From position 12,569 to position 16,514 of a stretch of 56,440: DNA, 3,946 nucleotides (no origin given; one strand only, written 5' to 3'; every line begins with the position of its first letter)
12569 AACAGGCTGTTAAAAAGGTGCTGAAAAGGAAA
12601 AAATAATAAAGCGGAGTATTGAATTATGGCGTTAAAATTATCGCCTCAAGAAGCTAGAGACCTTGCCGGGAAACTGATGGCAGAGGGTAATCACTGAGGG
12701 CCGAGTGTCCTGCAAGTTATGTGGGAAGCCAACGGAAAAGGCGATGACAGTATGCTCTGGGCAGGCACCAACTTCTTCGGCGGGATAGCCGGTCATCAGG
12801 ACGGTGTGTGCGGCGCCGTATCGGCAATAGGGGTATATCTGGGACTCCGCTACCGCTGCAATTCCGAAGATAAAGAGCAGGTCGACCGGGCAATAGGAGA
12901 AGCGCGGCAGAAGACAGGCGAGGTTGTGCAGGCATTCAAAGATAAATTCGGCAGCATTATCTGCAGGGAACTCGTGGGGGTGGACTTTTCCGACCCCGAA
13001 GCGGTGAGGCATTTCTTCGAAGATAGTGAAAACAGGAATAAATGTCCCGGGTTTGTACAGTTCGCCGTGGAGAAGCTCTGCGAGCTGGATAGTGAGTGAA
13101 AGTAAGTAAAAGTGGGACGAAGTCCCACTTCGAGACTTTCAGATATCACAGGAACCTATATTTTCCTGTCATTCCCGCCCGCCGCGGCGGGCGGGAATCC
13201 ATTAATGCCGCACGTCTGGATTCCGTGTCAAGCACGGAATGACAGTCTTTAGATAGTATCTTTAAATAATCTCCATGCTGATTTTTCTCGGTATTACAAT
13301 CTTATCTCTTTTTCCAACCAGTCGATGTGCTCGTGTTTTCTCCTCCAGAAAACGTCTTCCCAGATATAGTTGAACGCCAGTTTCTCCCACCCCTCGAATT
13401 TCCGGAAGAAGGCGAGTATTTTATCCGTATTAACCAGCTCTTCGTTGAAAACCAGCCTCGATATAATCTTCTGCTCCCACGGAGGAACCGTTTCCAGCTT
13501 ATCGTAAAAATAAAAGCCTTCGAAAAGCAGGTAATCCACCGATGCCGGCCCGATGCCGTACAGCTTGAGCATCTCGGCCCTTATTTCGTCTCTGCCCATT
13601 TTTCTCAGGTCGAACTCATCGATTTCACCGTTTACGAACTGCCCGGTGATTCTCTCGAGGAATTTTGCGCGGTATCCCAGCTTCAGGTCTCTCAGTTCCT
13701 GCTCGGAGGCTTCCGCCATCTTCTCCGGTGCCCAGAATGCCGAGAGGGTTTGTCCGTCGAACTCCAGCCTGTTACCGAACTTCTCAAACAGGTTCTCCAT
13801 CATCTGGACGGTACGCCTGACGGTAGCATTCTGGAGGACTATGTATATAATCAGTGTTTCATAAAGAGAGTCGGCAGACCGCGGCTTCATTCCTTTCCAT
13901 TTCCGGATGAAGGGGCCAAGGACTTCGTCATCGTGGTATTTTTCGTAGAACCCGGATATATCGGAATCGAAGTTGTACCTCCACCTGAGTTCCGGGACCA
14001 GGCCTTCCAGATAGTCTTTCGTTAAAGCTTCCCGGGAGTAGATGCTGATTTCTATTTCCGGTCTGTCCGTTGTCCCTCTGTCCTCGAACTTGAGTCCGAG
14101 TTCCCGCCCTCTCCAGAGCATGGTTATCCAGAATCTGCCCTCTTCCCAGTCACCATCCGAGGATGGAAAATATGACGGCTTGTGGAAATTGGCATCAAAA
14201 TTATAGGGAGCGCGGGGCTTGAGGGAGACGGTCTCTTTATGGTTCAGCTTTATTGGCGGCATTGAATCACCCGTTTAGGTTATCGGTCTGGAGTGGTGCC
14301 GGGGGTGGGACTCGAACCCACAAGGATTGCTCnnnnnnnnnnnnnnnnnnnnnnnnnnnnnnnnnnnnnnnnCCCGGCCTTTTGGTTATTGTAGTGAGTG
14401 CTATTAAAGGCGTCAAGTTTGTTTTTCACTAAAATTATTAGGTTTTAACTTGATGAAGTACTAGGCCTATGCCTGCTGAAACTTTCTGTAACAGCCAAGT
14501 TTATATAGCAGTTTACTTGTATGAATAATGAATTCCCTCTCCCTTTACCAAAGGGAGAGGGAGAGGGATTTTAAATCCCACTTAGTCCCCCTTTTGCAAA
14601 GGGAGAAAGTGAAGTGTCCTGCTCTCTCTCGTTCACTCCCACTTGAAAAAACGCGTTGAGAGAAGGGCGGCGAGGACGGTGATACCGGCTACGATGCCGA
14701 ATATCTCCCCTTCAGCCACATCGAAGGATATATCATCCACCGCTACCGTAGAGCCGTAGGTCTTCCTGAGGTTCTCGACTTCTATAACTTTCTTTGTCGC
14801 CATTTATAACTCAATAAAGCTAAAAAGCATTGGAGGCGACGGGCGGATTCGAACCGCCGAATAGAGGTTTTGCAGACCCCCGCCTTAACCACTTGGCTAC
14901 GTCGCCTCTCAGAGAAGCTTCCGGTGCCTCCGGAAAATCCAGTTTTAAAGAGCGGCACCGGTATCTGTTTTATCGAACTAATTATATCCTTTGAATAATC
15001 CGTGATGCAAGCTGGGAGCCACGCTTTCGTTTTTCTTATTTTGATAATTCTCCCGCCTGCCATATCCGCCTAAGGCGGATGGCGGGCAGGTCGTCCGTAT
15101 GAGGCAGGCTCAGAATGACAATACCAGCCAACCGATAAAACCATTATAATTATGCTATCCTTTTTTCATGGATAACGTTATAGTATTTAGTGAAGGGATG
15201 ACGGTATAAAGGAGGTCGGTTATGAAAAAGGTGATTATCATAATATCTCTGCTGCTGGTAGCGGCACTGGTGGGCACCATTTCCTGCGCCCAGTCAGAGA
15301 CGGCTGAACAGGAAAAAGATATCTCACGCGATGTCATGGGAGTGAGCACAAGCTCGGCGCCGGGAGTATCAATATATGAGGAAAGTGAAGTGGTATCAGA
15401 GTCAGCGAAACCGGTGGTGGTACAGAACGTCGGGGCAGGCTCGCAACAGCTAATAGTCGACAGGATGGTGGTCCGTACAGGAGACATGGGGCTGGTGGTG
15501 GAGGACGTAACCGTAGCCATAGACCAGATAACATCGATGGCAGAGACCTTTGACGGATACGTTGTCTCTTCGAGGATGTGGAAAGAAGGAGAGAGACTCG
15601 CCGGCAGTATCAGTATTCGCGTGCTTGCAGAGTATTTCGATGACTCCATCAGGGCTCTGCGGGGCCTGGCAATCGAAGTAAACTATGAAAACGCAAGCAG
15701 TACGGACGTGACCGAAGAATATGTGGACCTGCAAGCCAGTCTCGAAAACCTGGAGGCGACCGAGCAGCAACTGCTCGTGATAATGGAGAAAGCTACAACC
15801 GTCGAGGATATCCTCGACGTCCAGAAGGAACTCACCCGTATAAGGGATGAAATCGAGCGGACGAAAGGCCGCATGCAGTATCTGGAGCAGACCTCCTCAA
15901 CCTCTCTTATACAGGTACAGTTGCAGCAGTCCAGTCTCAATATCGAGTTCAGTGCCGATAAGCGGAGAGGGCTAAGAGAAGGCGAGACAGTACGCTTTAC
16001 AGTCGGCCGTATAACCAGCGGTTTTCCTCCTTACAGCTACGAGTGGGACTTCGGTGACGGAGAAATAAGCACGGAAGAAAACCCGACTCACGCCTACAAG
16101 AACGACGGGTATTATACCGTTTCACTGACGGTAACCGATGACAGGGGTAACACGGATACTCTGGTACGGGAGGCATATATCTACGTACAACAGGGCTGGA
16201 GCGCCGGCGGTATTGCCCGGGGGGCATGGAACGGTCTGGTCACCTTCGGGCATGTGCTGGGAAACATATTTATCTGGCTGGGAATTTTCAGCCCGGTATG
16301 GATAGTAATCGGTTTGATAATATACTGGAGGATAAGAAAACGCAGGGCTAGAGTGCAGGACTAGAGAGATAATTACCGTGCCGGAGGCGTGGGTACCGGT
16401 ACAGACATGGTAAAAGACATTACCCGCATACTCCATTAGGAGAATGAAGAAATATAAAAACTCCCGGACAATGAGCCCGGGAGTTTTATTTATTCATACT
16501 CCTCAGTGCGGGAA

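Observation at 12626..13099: Candidate selenocysteine form of a C_GCAxxG_C_C redox protein, truncated in the ORF track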

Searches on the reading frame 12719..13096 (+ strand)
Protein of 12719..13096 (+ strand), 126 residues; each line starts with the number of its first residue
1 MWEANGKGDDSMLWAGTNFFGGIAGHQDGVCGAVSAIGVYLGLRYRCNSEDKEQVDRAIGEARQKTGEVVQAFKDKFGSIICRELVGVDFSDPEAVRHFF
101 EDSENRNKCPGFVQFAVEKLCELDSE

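Call 4: search_protein_families(library=pfam, proteins=[window:12719-13096:+], max_evalue=1)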
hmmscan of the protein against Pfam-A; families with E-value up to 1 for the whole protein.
seq(126 aa): 4 families
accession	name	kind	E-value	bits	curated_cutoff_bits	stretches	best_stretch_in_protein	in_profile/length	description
PF09719.15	C_GCAxxG_C_C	-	5.4e-16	59.2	27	1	13-122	22-117/118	Putative redox-active protein (C_GCAxxG_C_C)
PF18978.5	DUF5714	-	0.098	12.6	26.2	1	16-84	64-127/173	Family of unknown function (DUF5714)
PF22887.1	DUF7022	-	0.23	12.1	27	1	46-92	94-139/166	Family of unknown function (DUF7022)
PF07099.16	DUF1361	-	0.41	11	25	1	32-51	116-135/169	Protein of unknown function (DUF1361)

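Call 5: search_protein_families(library=ncbifam, proteins=[window:12719-13096:+], max_evalue=1)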
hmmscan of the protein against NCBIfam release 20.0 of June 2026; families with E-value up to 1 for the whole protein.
seq(126 aa): 3 families
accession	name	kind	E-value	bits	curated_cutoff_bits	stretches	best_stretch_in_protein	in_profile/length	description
NF045501.1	HUGP_GUXX-star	exception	1.8e-43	148.7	325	1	1-125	32-156/236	HUGP/GUXX-star fusion selenoprotein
TIGR01909.1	C_GCAxxG_C_C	subfamily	9e-13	48.4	47.4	1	12-121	23-117/120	C-GCAxxG-C-C family (seleno)protein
NF045669.1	DVU1555_fam_CGA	exception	2.7e-06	27.2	103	1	3-123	26-135/140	DVU_1555 family C-GCAxxG-C-C protein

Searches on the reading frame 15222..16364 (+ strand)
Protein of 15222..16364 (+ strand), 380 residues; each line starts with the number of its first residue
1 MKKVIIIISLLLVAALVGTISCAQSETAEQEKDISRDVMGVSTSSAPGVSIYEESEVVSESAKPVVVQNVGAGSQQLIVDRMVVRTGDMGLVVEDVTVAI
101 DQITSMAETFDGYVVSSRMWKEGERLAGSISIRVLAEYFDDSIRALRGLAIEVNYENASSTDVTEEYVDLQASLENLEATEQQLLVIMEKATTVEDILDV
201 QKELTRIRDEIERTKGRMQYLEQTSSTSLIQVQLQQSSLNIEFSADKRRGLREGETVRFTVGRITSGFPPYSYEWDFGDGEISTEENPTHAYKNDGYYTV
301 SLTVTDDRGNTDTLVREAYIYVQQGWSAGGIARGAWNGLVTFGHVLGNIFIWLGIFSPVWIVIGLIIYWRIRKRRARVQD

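Call 31: search_protein_families(library=pfam, proteins=[window:15222-16364:+], max_evalue=1e-10)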
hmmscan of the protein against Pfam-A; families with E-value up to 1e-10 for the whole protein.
window:15222-16364:+ (380 aa): 3 families
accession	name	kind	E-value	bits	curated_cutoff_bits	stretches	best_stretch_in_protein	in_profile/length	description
PF14257.11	DUF4349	-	1.5e-41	142.5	27.7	1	81-238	1-158/213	Domain of unknown function (DUF4349)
PF18911.6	PKD_4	-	3.1e-19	69.2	27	1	246-316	9-79/85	PKD domain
PF00801.26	PKD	-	3.8e-14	52.9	23.5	1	241-313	2-74/80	PKD domain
